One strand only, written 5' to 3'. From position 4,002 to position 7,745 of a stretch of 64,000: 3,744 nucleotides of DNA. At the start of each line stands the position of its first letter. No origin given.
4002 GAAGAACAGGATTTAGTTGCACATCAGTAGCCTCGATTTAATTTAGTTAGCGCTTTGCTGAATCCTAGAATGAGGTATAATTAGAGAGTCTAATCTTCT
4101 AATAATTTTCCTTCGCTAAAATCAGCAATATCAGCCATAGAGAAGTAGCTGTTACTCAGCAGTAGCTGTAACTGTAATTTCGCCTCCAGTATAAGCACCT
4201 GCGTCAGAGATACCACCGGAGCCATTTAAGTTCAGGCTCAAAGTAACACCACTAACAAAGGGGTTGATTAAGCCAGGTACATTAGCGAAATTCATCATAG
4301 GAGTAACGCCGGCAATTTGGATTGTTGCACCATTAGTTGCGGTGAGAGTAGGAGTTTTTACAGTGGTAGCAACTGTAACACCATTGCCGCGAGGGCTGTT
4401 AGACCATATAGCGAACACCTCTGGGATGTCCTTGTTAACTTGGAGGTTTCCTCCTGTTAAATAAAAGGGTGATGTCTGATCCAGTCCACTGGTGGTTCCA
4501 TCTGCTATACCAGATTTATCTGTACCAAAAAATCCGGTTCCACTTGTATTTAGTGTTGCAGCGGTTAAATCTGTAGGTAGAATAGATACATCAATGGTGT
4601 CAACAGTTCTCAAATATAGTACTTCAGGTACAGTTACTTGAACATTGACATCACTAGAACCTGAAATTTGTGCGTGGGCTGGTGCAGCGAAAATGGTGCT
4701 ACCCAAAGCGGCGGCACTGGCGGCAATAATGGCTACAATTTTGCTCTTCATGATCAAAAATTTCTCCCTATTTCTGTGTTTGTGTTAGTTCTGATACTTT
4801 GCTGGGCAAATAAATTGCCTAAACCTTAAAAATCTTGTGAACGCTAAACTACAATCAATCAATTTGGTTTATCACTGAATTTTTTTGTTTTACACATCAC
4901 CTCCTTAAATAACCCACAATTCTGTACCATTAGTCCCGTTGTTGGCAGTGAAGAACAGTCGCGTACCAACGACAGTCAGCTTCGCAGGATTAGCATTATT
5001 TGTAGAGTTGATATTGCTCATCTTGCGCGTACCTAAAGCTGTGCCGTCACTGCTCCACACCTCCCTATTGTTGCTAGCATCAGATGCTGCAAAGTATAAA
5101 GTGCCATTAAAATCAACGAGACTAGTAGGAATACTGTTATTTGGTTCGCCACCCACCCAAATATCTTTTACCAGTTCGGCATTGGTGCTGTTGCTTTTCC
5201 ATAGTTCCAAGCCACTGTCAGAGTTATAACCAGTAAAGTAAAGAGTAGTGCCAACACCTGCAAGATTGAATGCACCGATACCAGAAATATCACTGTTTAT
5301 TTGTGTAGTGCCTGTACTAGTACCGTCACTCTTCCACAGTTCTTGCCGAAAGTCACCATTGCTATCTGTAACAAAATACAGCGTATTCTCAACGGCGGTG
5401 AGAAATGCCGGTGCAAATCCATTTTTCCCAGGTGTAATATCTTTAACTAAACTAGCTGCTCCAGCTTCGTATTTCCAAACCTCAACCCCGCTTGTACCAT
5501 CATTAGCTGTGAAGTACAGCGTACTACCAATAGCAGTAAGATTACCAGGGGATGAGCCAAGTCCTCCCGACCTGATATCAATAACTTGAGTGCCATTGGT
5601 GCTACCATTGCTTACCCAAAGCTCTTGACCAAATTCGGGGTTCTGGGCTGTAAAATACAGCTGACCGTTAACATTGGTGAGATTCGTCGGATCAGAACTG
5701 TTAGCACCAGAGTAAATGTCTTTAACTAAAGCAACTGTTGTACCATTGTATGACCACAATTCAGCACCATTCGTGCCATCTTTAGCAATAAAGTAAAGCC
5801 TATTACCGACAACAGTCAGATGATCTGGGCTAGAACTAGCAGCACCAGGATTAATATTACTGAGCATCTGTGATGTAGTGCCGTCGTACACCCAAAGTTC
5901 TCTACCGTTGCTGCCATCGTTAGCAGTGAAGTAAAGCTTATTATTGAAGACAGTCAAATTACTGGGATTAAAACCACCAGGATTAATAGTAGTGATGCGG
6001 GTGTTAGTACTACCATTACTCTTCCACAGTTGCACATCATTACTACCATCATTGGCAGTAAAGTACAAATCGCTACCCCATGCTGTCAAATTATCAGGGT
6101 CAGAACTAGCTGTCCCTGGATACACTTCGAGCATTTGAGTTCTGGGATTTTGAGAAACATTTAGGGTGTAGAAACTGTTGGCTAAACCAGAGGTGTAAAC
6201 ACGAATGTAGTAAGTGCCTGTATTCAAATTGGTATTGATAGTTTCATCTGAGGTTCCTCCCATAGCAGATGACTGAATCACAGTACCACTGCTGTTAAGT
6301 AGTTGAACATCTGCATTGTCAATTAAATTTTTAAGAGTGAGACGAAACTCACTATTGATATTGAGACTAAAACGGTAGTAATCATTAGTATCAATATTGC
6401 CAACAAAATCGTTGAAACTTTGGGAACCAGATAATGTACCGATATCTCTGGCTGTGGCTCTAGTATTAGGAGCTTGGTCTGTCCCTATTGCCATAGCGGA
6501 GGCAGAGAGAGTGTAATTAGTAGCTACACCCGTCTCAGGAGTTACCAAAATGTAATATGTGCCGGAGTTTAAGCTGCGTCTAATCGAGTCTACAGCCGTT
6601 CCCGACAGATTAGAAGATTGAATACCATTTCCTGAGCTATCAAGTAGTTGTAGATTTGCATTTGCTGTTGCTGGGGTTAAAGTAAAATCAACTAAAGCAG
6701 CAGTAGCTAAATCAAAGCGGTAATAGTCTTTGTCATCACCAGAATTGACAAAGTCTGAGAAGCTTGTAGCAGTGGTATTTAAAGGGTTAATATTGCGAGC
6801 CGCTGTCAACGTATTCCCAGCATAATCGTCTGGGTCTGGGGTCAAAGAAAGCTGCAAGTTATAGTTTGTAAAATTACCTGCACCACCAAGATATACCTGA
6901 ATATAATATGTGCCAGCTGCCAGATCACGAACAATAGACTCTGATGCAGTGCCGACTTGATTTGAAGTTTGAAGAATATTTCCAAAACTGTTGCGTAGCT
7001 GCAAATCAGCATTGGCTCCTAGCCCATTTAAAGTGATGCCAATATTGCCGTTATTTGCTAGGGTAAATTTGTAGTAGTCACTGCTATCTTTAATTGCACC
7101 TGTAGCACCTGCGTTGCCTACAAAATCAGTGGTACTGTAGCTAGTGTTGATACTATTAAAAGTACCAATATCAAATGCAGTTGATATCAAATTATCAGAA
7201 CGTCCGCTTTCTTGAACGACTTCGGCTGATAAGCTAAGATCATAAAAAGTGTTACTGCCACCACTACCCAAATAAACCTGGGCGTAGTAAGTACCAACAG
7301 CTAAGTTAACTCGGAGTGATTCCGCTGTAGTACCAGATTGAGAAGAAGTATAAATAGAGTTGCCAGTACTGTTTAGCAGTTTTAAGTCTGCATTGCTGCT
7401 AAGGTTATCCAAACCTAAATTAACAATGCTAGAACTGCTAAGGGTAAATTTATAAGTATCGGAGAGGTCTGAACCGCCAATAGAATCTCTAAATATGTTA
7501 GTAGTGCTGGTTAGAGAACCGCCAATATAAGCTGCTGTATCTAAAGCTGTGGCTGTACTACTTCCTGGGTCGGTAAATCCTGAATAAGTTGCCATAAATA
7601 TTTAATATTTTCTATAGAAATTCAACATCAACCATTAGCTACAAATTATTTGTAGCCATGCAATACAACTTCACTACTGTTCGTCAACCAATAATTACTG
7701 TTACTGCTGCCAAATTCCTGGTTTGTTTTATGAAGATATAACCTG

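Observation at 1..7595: Archaic (sigma/Csu-type) chaperone-usher pilus operon in a cyanobacterial chromosome, with an unusually large co-oriented PPC/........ protein at its head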

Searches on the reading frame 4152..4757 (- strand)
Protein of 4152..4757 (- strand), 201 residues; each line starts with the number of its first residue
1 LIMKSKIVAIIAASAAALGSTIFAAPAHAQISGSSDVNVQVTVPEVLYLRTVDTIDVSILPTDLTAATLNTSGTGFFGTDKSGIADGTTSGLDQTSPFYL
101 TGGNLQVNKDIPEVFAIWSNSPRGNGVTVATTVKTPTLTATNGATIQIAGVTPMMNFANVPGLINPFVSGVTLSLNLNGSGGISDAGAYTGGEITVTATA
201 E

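Call 5: search_protein_families(library=pfam, proteins=[window:4152-4757:-], max_evalue=1)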
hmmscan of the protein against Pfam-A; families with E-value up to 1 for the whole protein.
window:4152-4757:- (201 aa): 0 families

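Call 6: search_protein_families(library=ncbifam, proteins=[window:4152-4757:-], max_evalue=1)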
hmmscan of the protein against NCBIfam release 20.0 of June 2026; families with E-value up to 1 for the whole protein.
window:4152-4757:- (201 aa): 0 families

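Call 24: search_solved_structures(query=A3, max_evalue=10)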
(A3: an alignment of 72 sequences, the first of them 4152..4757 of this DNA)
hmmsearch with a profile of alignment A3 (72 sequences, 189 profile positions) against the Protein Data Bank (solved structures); distinct sequences matched with E-value up to 10: 3.
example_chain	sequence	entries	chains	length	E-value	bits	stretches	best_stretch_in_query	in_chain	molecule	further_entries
4er9_A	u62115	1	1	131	0.8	12.9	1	1-23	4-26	Soluble cytochrome b562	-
8xls_3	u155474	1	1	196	1.2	12.4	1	1-35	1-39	Pt17531-like protein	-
2qgu_A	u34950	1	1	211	1.9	11.7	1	1-42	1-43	Probable signal peptide protein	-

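Call 28: search_protein_families(library=pfam, alignment_id=A3, max_evalue=1)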
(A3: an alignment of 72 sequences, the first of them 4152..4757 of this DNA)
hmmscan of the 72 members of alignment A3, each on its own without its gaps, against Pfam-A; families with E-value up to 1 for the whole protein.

A. member 1, window:4152-4757:- (201 aa): 0 families

B. families by the number of members that match (of 72 scanned): 30 families (the first 25 are shown)
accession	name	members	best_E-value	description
PF23673.1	DUF7154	5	0.008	Domain of unknown function (DUF7154)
PF04151.21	PPC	3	0.17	Bacterial pre-peptidase C-terminal domain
PF12526.13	DUF3729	2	0.052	Protein of unknown function (DUF3729)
PF17663.6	DUF5525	1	0.0064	Family of unknown function (DUF5525)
PF16990.11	CBM_35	1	0.0094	Carbohydrate binding module (family 35)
PF24063.1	DUF7363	1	0.013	Domain of unknown function (DUF7363)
PF21602.3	GldM_3rd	1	0.042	GldM third domain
PF02513.24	Spin-Ssty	1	0.065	Spin/Ssty Family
PF17051.10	COA2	1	0.072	Cytochrome C oxidase assembly factor 2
PF16359.11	RcsD_ABL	1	0.086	RcsD-ABL domain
PF11585.13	Stomoxyn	1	0.11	Insect antimicrobial peptide, stomoxyn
PF16339.10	DUF4969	1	0.11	Domain of unknown function (DUF4969)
PF18715.7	Phage_spike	1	0.11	Phage spike trimer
PF07855.17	ATG101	1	0.12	Autophagy-related protein 101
PF20712.2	CyanoTRADDas_TM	1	0.13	Cyanobacterial TRADD-N associated 2-Transmembrane domain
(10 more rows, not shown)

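Call 41: find_homologous_proteins(query=A3, max_evalue=0.01)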
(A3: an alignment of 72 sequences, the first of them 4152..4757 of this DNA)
Query A3 (72 sequences) (201 aa, profile of the alignment): 50 proteins with E <= 0.01 among 8000 candidates.
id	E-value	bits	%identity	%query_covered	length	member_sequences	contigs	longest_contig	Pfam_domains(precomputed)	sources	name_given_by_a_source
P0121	5.6e-55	204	45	99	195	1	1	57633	-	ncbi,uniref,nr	ncbi:hypothetical protein LC605_08575 [Nostoc sp. CHAB 5836]|uniref:hypothetical protein n=1 Tax=Nos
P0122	6.8e-55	204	68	99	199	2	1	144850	-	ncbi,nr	ncbi:MAG: hypothetical protein MET45_02925 [Nostoc sp. LLA-1]|nr:hypothetical protein [Cyanocohniell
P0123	2.4e-54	202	100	99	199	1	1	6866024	-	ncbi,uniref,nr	ncbi:hypothetical protein [Halotia branconii]|uniref:Uncharacterized protein n=1 Tax=Halotia brancon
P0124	2.7e-53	199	71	99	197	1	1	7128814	-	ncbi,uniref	ncbi:hypothetical protein ACQFX9_15115 [Aliinostoc sp. HNIBRCY26]|uniref:hypothetical protein n=1 Ta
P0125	2.2e-52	196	72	99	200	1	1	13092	-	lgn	-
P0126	7.3e-52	194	65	99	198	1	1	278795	-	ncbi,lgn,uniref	ncbi:MAG: hypothetical protein V7K98_27705 [Nostoc sp.]|uniref:hypothetical protein n=1 Tax=Nostoc s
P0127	2.6e-51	192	64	99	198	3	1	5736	-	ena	-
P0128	2.8e-51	192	66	99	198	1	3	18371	-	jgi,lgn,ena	-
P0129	2.6e-50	189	29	98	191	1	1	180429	-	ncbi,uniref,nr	ncbi:hypothetical protein [Rivularia sp. UHCC 0363]|uniref:hypothetical protein n=1 Tax=Rivularia sp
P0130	3.7e-50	189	65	99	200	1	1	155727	-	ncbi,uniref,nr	ncbi:hypothetical protein [Nostoc sp. FACHB-133]|uniref:hypothetical protein n=1 Tax=Nostoc sp. FACH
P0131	1.1e-49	187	65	99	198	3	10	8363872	-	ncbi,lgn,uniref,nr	ncbi:hypothetical protein COO91_02641 [Nostoc flagelliforme CCNUN1]|uniref:DUF4402 domain-containing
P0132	1.1e-48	184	54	99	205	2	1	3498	-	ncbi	ncbi:hypothetical protein WDZ92_21825 [Nostoc sp. NIES-2111]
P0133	1.1e-48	184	30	97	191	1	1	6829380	-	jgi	jgi:hypothetical protein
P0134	1.5e-48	183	55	94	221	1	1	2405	-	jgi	jgi:hypothetical protein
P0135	1.6e-48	183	35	98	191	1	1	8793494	-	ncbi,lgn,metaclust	metaclust:status=active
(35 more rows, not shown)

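Call 52: predict_structure(alignment_id=A5)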
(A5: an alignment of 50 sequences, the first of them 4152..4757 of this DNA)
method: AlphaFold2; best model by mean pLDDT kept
length: 201 residues; sequences in the alignment: 50
mean_pLDDT: 84.3   pTM: 0.70
mean pLDDT of the five models: 84.3, 83.3, 83.4, 82.6, 82.2
residues with pLDDT >= 90: 119; 70-90: 43; 50-70: 17; < 50: 22
segments of 3 or more residues with pLDDT < 50: 1-6, 8-23
pLDDT, mean of each block of 10 residues (from residue 1): 43 40 54 81 94 96 92 93 83 86 85 97 90 97 94 96 95 88 83 97 83
secondary structure, 60 per line:
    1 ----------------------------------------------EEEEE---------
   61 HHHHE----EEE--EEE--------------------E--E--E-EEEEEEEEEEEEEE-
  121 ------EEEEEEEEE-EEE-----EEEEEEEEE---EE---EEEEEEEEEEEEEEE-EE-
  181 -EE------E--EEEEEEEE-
elements in order: E47-51 H61-64 E70-72 E75-77 E106-119 E127-135 E137-139 E145-153 E162-176 E193-200

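Call 54: fold_search(model_id=the predicted structure, library=pdb)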
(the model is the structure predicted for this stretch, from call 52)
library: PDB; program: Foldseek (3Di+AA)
matches with E <= 10: 349; with E <= 0.001: 0
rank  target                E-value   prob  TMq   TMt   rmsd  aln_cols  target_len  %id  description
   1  4y2l_A                6.7e-03  0.95  0.26  0.33  17.1       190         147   16  Structure of CFA/I pili major subunit CfaB trimer (released 2016-08-10)
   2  8ehs_A                7.8e-03  0.95  0.26  0.34  17.7       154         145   20  Cryo-EM reconstruction of the CS17 bacterial adhesion pili (released 2023-03-22)
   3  2co3_A                2.5e-02  0.60  0.18  0.24  17.0       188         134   11  Salmonella enterica SafA pilin, head-to-tail swapped dimer of Ntd1 mutant (released 2006-06-27)
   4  2co3_B                4.4e-02  0.30  0.17  0.21  15.4       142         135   14  Salmonella enterica SafA pilin, head-to-tail swapped dimer of Ntd1 mutant (released 2006-06-27)
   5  2cny_A                4.6e-02  0.41  0.17  0.24  11.3       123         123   14  Salmonella enterica SafA pilin in complex with a 19-residue SafA Nte peptide (I15A mutant) (released 2006-06-27)
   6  2co2_A                5.7e-02  0.41  0.18  0.25  10.8       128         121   11  Salmonella enterica SafA pilin in complex with a 19-residue SafA Nte peptide (F3A mutant) (released 2006-06-27)
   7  7zl4_B                8.6e-02  0.75  0.30  0.37  19.1       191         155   14  Cryo-EM structure of archaic chaperone-usher Csu pilus of Acinetobacter baumannii (released 2022-08-03)
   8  7zl4_A                1.1e-01  0.60  0.28  0.37  16.2       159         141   15  Cryo-EM structure of archaic chaperone-usher Csu pilus of Acinetobacter baumannii (released 2022-08-03)
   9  3dos_C                1.6e-01  0.54  0.24  0.32  11.3       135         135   17  Crystal structure of the complex of the Caf1M chaperone with the mini-fiber of two Caf1 subunits (Caf1:Caf1), carrying (released 2009-07-14)
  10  6fqa_D                1.9e-01  0.89  0.32  0.46  14.8       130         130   15  Crystal structure of the CsuC-CsuA/B chaperone-subunit preassembly complex of the archaic chaperone-usher Csu pili of  (released 2018-09-26)
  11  6swh_B                2.0e-01  0.33  0.24  0.30  23.1       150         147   15  Crystal structure of the ternary complex between the type 1 pilus proteins FimC, FimI and FimA from E. coli (released 2020-10-07)
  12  2co6_A                2.0e-01  0.15  0.13  0.19  11.5       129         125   12  Salmonella enterica SafA pilin in complex with the SafB chaperone (Type I) (released 2006-06-27)
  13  4dwh_B                2.2e-01  0.38  0.24  0.33  16.9       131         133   14  Structure of the major type 1 pilus subunit FIMA bound to the FIMC (2.5 A resolution) (released 2012-05-30)
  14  3jwn_G                2.5e-01  0.41  0.27  0.35  24.6       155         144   16  Complex of FimC, FimF, FimG and FimH (released 2010-06-16)
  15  5oh0_A                2.5e-01  0.20  0.21  0.25  20.3       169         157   15  The Cryo-Electron Microscopy Structure of the Type 1 Chaperone-Usher Pilus Rod (released 2017-11-22)
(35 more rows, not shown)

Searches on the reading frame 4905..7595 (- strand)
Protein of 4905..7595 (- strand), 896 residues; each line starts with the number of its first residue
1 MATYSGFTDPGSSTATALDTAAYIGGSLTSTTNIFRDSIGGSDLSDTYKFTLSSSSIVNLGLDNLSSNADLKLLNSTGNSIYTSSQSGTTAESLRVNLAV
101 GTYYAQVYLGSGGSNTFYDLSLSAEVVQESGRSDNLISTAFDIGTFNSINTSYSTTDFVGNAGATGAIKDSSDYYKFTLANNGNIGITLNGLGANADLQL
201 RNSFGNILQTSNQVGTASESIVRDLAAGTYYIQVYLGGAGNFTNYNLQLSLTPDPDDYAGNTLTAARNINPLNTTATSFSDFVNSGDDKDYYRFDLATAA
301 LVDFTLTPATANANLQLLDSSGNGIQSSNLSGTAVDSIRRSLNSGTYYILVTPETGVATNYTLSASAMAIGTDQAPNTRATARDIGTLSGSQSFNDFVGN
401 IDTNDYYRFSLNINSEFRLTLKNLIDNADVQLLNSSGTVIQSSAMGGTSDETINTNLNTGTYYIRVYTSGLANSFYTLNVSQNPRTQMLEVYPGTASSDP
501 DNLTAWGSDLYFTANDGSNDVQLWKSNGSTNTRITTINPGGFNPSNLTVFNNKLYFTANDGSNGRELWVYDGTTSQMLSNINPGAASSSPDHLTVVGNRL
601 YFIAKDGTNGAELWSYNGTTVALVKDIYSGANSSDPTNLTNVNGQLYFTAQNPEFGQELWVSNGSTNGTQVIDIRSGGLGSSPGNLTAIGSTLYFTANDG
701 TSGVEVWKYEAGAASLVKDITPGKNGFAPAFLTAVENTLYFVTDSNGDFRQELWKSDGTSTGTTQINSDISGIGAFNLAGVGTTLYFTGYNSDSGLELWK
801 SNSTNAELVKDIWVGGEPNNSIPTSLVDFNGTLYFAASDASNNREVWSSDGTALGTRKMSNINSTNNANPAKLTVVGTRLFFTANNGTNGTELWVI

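Call 5: search_protein_families(library=pfam, proteins=[window:4905-7595:-], max_evalue=1)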
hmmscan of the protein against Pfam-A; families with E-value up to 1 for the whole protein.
window:4905-7595:- (896 aa): 4 families
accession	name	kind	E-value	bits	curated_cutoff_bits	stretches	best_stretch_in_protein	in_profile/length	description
PF04151.21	PPC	-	1.5e-31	109.5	25.9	4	172-235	2-69/70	Bacterial pre-peptidase C-terminal domain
PF20541.3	DUF6756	-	2.9e-05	24.4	27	0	550-581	85-117/160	Family of unknown function (DUF6756)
PF13860.13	FlgD_ig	-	0.0003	21.1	27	0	414-467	11-74/79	FlgD Ig-like domain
PF16974.11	NAR2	-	0.0084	16.1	26.6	0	445-469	89-113/142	High-affinity nitrate transporter accessory, Ig-like domain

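Call 6: search_protein_families(library=ncbifam, proteins=[window:4905-7595:-], max_evalue=1)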
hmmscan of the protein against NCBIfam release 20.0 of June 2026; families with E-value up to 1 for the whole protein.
window:4905-7595:- (896 aa): 3 families
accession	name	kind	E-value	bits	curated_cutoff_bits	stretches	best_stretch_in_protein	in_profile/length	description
TIGR04534.2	ELWxxDGT_rpt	domain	9.9e-114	371.3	65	9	552-596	1-47/47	ELWxxDGT repeat protein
TIGR04183.1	Por_Secre_tail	domain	1.1e-09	38.1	23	4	417-470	10-62/72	T9SS type A sorting domain-containing protein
NF046073.1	UpsA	equivalog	0.0055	16.8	130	1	163-246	46-129/136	pilin subunit UpsA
